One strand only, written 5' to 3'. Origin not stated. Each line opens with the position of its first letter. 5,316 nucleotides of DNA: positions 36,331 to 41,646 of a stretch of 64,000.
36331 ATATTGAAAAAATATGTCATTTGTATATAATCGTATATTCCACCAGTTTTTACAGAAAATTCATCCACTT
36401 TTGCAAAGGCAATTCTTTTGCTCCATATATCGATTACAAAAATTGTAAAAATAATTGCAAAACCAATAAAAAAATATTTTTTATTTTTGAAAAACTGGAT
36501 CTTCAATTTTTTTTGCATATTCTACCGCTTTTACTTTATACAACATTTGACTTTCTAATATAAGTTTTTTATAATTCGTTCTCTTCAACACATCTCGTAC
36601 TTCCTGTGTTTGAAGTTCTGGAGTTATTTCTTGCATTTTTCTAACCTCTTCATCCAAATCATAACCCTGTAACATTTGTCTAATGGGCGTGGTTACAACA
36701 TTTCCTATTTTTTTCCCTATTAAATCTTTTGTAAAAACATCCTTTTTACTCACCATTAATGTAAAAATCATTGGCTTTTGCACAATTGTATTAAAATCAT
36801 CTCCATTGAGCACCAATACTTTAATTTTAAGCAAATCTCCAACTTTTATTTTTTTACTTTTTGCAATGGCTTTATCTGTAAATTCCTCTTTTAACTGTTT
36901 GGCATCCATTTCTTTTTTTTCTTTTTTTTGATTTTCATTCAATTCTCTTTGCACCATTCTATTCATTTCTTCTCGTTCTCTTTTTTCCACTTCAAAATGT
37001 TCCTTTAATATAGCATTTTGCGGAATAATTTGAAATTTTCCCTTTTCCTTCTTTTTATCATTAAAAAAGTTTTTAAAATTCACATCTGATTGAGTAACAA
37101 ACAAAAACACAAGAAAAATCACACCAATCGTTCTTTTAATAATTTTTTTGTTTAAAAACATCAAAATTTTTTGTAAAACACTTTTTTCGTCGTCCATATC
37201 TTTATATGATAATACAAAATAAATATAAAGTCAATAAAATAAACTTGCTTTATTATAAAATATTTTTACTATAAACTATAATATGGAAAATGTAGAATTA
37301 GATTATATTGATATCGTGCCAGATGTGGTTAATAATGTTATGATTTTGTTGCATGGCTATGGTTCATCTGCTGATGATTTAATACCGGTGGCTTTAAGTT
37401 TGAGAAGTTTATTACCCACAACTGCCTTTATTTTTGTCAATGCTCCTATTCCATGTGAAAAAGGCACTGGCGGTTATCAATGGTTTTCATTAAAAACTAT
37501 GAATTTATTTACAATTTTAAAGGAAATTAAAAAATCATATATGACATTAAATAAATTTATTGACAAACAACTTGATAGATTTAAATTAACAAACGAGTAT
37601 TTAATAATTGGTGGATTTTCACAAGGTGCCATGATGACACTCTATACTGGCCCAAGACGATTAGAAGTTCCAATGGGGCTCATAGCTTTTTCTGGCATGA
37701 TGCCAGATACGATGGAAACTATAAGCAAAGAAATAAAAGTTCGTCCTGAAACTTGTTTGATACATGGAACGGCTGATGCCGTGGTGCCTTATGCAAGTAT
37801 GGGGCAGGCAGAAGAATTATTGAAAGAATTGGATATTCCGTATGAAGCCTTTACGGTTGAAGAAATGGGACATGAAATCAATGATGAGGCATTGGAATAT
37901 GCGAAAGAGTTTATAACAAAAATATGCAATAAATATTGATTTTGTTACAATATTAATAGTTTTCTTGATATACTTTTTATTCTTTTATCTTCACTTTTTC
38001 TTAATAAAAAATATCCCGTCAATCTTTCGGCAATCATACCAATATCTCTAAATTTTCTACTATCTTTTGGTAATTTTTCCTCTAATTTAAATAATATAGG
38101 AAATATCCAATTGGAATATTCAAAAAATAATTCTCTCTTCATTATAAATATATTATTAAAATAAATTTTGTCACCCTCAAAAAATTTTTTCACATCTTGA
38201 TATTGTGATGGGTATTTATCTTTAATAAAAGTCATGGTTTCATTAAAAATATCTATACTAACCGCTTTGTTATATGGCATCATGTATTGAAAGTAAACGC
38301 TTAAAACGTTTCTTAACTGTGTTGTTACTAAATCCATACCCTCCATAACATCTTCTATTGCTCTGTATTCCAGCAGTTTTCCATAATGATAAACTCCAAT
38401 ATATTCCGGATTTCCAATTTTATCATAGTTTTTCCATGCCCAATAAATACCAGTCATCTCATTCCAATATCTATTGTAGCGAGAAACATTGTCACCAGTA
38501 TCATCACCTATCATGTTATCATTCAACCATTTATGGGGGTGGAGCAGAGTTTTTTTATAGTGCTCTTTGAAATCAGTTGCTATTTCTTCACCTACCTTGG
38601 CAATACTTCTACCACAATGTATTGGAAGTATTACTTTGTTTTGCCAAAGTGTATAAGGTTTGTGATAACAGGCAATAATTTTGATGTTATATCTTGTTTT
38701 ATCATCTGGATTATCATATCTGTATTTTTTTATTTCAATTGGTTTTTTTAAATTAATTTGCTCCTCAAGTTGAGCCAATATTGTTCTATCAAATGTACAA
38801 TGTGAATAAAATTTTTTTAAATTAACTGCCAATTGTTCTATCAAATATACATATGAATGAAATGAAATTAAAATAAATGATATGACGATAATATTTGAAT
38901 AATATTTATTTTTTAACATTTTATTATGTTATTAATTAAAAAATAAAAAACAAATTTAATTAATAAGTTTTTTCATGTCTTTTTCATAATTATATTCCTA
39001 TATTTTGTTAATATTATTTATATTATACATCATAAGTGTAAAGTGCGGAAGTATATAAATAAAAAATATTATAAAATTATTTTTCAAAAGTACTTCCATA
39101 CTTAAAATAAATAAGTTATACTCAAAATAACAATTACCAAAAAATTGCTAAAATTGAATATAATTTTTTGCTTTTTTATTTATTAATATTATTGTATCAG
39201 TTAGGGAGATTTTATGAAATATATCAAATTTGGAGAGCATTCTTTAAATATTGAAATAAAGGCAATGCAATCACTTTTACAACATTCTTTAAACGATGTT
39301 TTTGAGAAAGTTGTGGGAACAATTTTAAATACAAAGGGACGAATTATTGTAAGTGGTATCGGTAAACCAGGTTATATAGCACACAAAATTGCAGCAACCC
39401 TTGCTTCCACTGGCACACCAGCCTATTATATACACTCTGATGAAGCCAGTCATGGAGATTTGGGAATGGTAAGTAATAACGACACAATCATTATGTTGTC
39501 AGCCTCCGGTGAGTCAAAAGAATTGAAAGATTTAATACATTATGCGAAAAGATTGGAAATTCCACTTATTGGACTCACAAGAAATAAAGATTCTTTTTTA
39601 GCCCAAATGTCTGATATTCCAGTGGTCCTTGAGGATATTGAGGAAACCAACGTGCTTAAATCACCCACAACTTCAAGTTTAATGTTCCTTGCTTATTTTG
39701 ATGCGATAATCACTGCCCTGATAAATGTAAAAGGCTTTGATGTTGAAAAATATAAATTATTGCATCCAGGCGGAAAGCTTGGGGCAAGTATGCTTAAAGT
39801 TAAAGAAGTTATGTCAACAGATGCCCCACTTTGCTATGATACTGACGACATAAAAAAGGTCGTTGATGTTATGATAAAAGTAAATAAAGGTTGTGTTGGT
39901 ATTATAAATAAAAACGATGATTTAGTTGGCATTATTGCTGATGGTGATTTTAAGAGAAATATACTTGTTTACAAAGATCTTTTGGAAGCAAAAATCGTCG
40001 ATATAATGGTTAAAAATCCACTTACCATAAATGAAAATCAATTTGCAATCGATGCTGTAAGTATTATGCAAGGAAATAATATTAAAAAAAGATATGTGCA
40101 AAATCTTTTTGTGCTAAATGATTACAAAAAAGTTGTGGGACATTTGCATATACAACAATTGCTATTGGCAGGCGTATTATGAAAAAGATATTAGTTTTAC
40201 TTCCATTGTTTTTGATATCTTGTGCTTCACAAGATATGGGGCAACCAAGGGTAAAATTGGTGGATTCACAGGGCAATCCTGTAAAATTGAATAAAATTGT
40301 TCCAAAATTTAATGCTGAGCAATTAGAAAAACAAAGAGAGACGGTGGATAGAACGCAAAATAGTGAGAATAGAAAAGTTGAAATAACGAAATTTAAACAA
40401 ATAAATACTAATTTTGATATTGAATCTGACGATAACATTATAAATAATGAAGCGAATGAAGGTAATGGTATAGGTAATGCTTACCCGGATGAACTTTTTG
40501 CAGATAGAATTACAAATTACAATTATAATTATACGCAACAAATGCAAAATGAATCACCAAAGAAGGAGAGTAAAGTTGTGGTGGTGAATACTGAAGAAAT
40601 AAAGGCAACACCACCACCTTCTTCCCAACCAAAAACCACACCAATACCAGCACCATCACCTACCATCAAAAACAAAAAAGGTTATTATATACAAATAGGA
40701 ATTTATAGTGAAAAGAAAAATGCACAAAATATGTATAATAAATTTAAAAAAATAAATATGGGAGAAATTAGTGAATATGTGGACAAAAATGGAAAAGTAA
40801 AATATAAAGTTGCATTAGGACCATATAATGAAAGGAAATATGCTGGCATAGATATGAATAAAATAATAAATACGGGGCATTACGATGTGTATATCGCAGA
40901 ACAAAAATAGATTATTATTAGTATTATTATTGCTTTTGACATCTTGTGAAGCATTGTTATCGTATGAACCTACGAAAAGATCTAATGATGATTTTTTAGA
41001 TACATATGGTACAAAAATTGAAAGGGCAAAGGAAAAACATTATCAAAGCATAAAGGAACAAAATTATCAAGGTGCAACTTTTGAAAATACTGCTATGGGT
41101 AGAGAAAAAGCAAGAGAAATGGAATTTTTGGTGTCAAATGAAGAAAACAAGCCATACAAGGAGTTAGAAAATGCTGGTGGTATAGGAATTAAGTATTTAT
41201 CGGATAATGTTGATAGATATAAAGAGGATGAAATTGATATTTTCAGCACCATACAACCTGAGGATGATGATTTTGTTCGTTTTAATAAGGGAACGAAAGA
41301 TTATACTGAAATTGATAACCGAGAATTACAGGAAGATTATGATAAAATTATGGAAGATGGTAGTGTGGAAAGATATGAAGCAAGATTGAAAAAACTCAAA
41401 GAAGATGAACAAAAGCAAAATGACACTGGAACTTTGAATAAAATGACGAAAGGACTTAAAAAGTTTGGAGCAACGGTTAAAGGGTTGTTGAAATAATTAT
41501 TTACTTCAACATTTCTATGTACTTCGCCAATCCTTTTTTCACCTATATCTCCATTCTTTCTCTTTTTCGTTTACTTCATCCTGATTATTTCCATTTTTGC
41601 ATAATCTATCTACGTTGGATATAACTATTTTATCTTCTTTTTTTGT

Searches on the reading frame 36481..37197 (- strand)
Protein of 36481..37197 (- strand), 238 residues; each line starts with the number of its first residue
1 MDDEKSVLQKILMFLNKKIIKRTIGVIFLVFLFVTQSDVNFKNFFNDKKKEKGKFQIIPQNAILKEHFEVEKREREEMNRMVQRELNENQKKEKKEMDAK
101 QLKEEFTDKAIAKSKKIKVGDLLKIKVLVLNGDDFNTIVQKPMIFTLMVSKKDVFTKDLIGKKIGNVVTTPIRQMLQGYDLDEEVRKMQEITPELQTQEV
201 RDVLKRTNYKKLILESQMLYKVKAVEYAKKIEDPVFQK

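Call 44: search_protein_families(library=pfam, proteins=[window:36481-37197:-], max_evalue=0.01)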
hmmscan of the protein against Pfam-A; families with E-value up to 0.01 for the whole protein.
window:36481-37197:- (238 aa): 0 families

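Call 63: search_protein_families(library=ncbifam, proteins=[window:36481-37197:-], max_evalue=0.1)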
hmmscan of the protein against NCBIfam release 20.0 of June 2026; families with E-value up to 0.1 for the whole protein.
window:36481-37197:- (238 aa): 2 families
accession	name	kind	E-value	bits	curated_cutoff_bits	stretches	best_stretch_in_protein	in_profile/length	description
TIGR02797.1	exbB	equivalog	0.033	14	206.2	1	12-107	4-101/211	tonB-system energizer ExbB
NF008490.0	PRK11401.1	equivalog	0.055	13.4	222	0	108-139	57-88/129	enamine/imine deaminase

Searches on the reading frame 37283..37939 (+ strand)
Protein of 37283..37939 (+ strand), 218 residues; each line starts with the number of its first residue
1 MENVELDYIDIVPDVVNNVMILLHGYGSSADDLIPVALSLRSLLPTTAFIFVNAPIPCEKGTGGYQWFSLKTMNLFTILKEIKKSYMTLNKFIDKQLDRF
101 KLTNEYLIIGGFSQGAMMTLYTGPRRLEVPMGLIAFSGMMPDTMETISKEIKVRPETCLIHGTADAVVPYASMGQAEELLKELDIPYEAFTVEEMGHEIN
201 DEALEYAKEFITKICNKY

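Call 44: search_protein_families(library=pfam, proteins=[window:37283-37939:+], max_evalue=0.01)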
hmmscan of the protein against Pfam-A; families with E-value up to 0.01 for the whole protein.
window:37283-37939:+ (218 aa): 5 families
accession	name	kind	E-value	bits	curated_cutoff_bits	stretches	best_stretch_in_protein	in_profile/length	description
PF02230.22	Abhydrolase_2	-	1.7e-35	123.3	23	1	16-213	13-215/217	Phospholipase/Carboxylesterase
PF03959.19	FSH1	-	3.7e-07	30.5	21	1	21-172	8-178/211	Serine hydrolase (FSH1)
PF00326.27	Peptidase_S9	-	5.3e-05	23.2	22.6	1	149-202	137-192/213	Prolyl oligopeptidase family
PF12146.15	Hydrolase_4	-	0.0027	17.5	27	0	153-201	190-236/239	Serine aminopeptidase, S33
PF20434.5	BD-FAE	-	0.0086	16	26.8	0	153-172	188-207/215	BD-FAE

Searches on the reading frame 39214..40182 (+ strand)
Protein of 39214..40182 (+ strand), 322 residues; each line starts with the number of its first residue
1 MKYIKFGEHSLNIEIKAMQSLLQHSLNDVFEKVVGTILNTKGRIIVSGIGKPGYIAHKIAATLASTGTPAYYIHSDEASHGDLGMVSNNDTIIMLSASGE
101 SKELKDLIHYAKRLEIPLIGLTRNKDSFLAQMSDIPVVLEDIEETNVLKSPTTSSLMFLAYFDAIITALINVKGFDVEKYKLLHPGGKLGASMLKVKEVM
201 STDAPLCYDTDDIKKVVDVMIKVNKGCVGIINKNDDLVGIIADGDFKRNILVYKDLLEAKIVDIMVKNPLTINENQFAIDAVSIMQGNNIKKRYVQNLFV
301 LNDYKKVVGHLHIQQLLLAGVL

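Call 15: search_protein_families(library=pfam, proteins=[window:39214-40182:+])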
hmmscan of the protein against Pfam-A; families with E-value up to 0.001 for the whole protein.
window:39214-40182:+ (322 aa): 2 families
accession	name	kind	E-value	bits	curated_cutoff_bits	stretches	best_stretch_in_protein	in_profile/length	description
PF01380.27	SIS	-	1.3e-21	77.2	25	1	38-167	2-130/131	SIS domain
PF00571.33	CBS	-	2.6e-14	53.7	24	2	263-318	3-53/57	CBS domain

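Call 17: find_encoding_contigs(protein=window:39214-40182:+, flank=10000, max_places=6)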
Protein window:39214-40182:+ (322 aa): no gene with exactly this product is on record in the collection.

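Call 18: find_homologous_proteins(query=window:39214-40182:+)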
Query window:39214-40182:+ (322 aa): 8000 proteins with E <= 0.001 among 8000 candidates; the best 120 are listed.
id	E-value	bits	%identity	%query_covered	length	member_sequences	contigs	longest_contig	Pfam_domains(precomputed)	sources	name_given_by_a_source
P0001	1.5e-203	693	100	100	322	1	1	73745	PF01380.28,PF00571.34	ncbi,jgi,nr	ncbi:MAG: KpsF/GutQ family sugar-phosphate isomerase [Rickettsiales bacterium]|jgi:arabinose-5-phosp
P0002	4.2e-126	439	62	100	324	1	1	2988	PF01380.28,PF00571.34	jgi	jgi:arabinose-5-phosphate isomerase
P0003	1.0e-124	434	61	99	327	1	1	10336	PF01380.28,PF00571.34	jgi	jgi:arabinose-5-phosphate isomerase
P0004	2.5e-124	433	63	100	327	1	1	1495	PF01380.28,PF00571.34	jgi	jgi:arabinose-5-phosphate isomerase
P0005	1.9e-119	417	59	98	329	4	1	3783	PF01380.28,PF13580.12,PF00571.34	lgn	-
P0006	3.6e-119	416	59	99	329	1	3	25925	PF01380.28,PF00571.34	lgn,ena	-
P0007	7.5e-119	415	58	99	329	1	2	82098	PF01380.28,PF13580.12,PF00571.34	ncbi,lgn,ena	-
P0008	3.0e-118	413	58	99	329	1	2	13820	PF01380.28,PF13580.12,PF00571.34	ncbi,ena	-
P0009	5.4e-118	412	58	99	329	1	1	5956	PF01380.28,PF13580.12,PF00571.34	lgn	-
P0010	1.4e-117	411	58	98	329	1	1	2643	PF01380.28,PF00571.34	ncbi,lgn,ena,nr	ncbi:MAG TPA: KpsF/GutQ family sugar-phosphate isomerase [Rickettsiales bacterium]|nr:KpsF/GutQ fami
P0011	2.2e-117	410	58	99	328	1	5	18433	PF01380.28,PF13580.12,PF00571.34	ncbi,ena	-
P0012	2.9e-117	410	59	100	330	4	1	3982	PF01380.28,PF00571.34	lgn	-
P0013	6.5e-117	408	58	100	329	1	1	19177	PF01380.28,PF00571.34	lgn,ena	-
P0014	1.1e-116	408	58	99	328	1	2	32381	PF01380.28,PF13580.12,PF00571.34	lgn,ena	-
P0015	1.6e-116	407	59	99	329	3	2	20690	PF01380.28,PF00571.34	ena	-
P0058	3.3e-115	403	59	100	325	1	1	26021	PF01380.28,PF00571.34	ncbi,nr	ncbi:MAG: KpsF/GutQ family sugar-phosphate isomerase [Rickettsiales bacterium]|nr:MAG: KpsF/GutQ fam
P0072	4.5e-109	383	71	74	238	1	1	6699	PF01380.28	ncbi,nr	ncbi:MAG: SIS domain-containing protein, partial [Rickettsiales bacterium]|nr:SIS domain-containing 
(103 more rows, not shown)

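Call 19: find_encoding_contigs(protein=P0001, flank=10000, max_places=4)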
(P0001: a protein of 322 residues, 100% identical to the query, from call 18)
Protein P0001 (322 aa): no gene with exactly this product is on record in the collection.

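Call 20: find_encoding_contigs(protein=P0003, flank=10000, max_places=4)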
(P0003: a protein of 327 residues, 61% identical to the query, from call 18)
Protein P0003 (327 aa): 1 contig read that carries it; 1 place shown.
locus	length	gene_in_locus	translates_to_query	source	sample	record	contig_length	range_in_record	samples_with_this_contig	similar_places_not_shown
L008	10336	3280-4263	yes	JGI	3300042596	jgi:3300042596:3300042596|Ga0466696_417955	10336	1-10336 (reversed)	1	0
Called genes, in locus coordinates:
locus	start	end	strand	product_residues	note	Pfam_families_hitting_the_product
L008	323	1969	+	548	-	PF01243:PNPOx_N (weak), PF16242:Pyrid_ox_like (weak)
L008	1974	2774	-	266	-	-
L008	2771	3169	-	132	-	-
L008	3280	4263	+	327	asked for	PF01380:SIS, PF00571:CBS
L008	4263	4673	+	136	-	PF02367:TsaE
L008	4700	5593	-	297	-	PF00892:EamA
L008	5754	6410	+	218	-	PF01596:Methyltransf_3, PF03602:Cons_hypoth95 (weak), PF13578:Methyltransf_24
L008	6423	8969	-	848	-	PF02861:Clp_N, PF23569:NBD_SMAX1, PF00004:AAA, PF17871:AAA_lid_9, PF00004:AAA, PF07724:AAA_2, PF07728:AAA_5, PF10431:ClpB_D2-small, +7 more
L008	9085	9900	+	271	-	-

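Call 24: find_encoding_contigs(protein=P0072, flank=10000, max_places=4)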
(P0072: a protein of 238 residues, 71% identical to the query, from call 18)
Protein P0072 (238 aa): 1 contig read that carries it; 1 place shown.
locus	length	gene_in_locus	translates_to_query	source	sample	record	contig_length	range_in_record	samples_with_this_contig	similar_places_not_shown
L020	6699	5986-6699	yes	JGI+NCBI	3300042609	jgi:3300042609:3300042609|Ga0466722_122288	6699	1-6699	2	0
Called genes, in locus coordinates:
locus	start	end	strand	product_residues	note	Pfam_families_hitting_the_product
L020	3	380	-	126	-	PF03193:RsgA_GTPase (weak), PF02421:FeoB_N, PF00350:Dynamin_N (faint), PF01926:MMR_HSR1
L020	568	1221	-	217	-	PF09568:RE_MjaI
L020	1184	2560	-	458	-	PF01555:N6_N4_Mtase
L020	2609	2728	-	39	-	-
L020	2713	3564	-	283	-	-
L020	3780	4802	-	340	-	PF02504:FA_synthesis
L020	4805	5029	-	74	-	PF01783:Ribosomal_L32p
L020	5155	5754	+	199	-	PF01928:CYTH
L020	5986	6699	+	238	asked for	PF01380:SIS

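Call 25: find_encoding_contigs(protein=P0058, flank=10000, max_places=4)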
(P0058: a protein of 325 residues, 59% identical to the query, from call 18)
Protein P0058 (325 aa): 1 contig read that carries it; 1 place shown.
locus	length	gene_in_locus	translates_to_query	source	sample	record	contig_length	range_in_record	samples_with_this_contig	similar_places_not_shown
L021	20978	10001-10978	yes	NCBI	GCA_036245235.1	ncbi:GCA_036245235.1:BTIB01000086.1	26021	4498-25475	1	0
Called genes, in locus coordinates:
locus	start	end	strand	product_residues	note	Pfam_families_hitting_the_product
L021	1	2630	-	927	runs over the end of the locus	PF00521:DNA_topoisoIV, PF03989:DNA_gyraseA_C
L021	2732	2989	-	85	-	-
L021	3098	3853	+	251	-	PF18798:LPD3 (weak)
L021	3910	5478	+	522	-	PF02384:N6_Mtase, PF01170:UPF0020 (weak), PF05175:MTS (weak), PF07669:Eco57I, PF12950:TaqI_C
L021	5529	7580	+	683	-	-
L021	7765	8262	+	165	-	PF02381:MraZ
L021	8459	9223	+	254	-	PF01553:Acyltransferase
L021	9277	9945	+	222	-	PF01551:Peptidase_M23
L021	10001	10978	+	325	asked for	PF01380:SIS, PF00571:CBS (weak)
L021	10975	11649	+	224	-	PF05036:SPOR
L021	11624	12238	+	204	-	-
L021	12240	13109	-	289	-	PF02899:Phage_int_SAM_1, PF13495:Phage_int_SAM_4 (weak), PF00589:Phage_integrase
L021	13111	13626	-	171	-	-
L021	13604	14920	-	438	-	PF07669:Eco57I, PF05175:MTS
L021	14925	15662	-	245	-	PF00106:adh_short, PF08659:KR, PF23441:SDR (weak), PF13460:NAD_binding_10 (weak), PF13561:adh_short_C2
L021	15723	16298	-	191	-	PF02545:Maf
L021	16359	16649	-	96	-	-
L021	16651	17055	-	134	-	-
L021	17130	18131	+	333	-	PF05496:RuvB_N, PF00004:AAA, PF07728:AAA_5 (faint), PF17864:AAA_lid_4, PF05491:WHD_RuvB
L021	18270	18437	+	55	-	-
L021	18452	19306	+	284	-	PF01555:N6_N4_Mtase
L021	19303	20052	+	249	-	PF14511:RE_EcoO109I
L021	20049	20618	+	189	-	PF13643:DUF4145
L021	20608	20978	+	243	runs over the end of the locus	PF09520:HinfI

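Call 43: search_protein_families(library=phrogs, proteins=[L021:2732-2989:-], max_evalue=0.01)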
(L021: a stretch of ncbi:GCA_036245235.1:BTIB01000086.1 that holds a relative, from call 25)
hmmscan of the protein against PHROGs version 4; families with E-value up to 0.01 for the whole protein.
L021:2732-2989:- (85 aa): 1 family
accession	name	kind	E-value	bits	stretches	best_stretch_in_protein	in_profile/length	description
phrog_23338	-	unknown function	0.0076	17.2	1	33-79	56-101/200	-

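Call 44: search_protein_families(library=pfam, proteins=[L021:2732-2989:-], max_evalue=0.01)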
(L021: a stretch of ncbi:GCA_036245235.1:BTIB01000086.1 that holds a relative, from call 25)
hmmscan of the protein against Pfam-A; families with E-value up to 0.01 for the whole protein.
L021:2732-2989:- (85 aa): 0 families

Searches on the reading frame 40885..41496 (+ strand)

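Call 15: search_protein_families(library=pfam, proteins=[window:40885-41496:+])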
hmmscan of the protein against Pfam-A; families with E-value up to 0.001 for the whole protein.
window:40885-41496:+ (203 aa): 0 families

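Call 43: search_protein_families(library=phrogs, proteins=[window:40885-41496:+], max_evalue=0.01)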
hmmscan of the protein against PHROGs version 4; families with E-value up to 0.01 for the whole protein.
window:40885-41496:+ (203 aa): 0 families

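Call 63: search_protein_families(library=ncbifam, proteins=[window:40885-41496:+], max_evalue=0.1)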
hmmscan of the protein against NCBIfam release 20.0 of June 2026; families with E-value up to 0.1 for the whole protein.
window:40885-41496:+ (203 aa): 1 family
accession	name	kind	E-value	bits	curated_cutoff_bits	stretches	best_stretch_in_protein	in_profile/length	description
NF058647.1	lipo_LytA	equivalog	0.012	15.8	110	1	10-108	7-95/107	acidic lipoprotein LytA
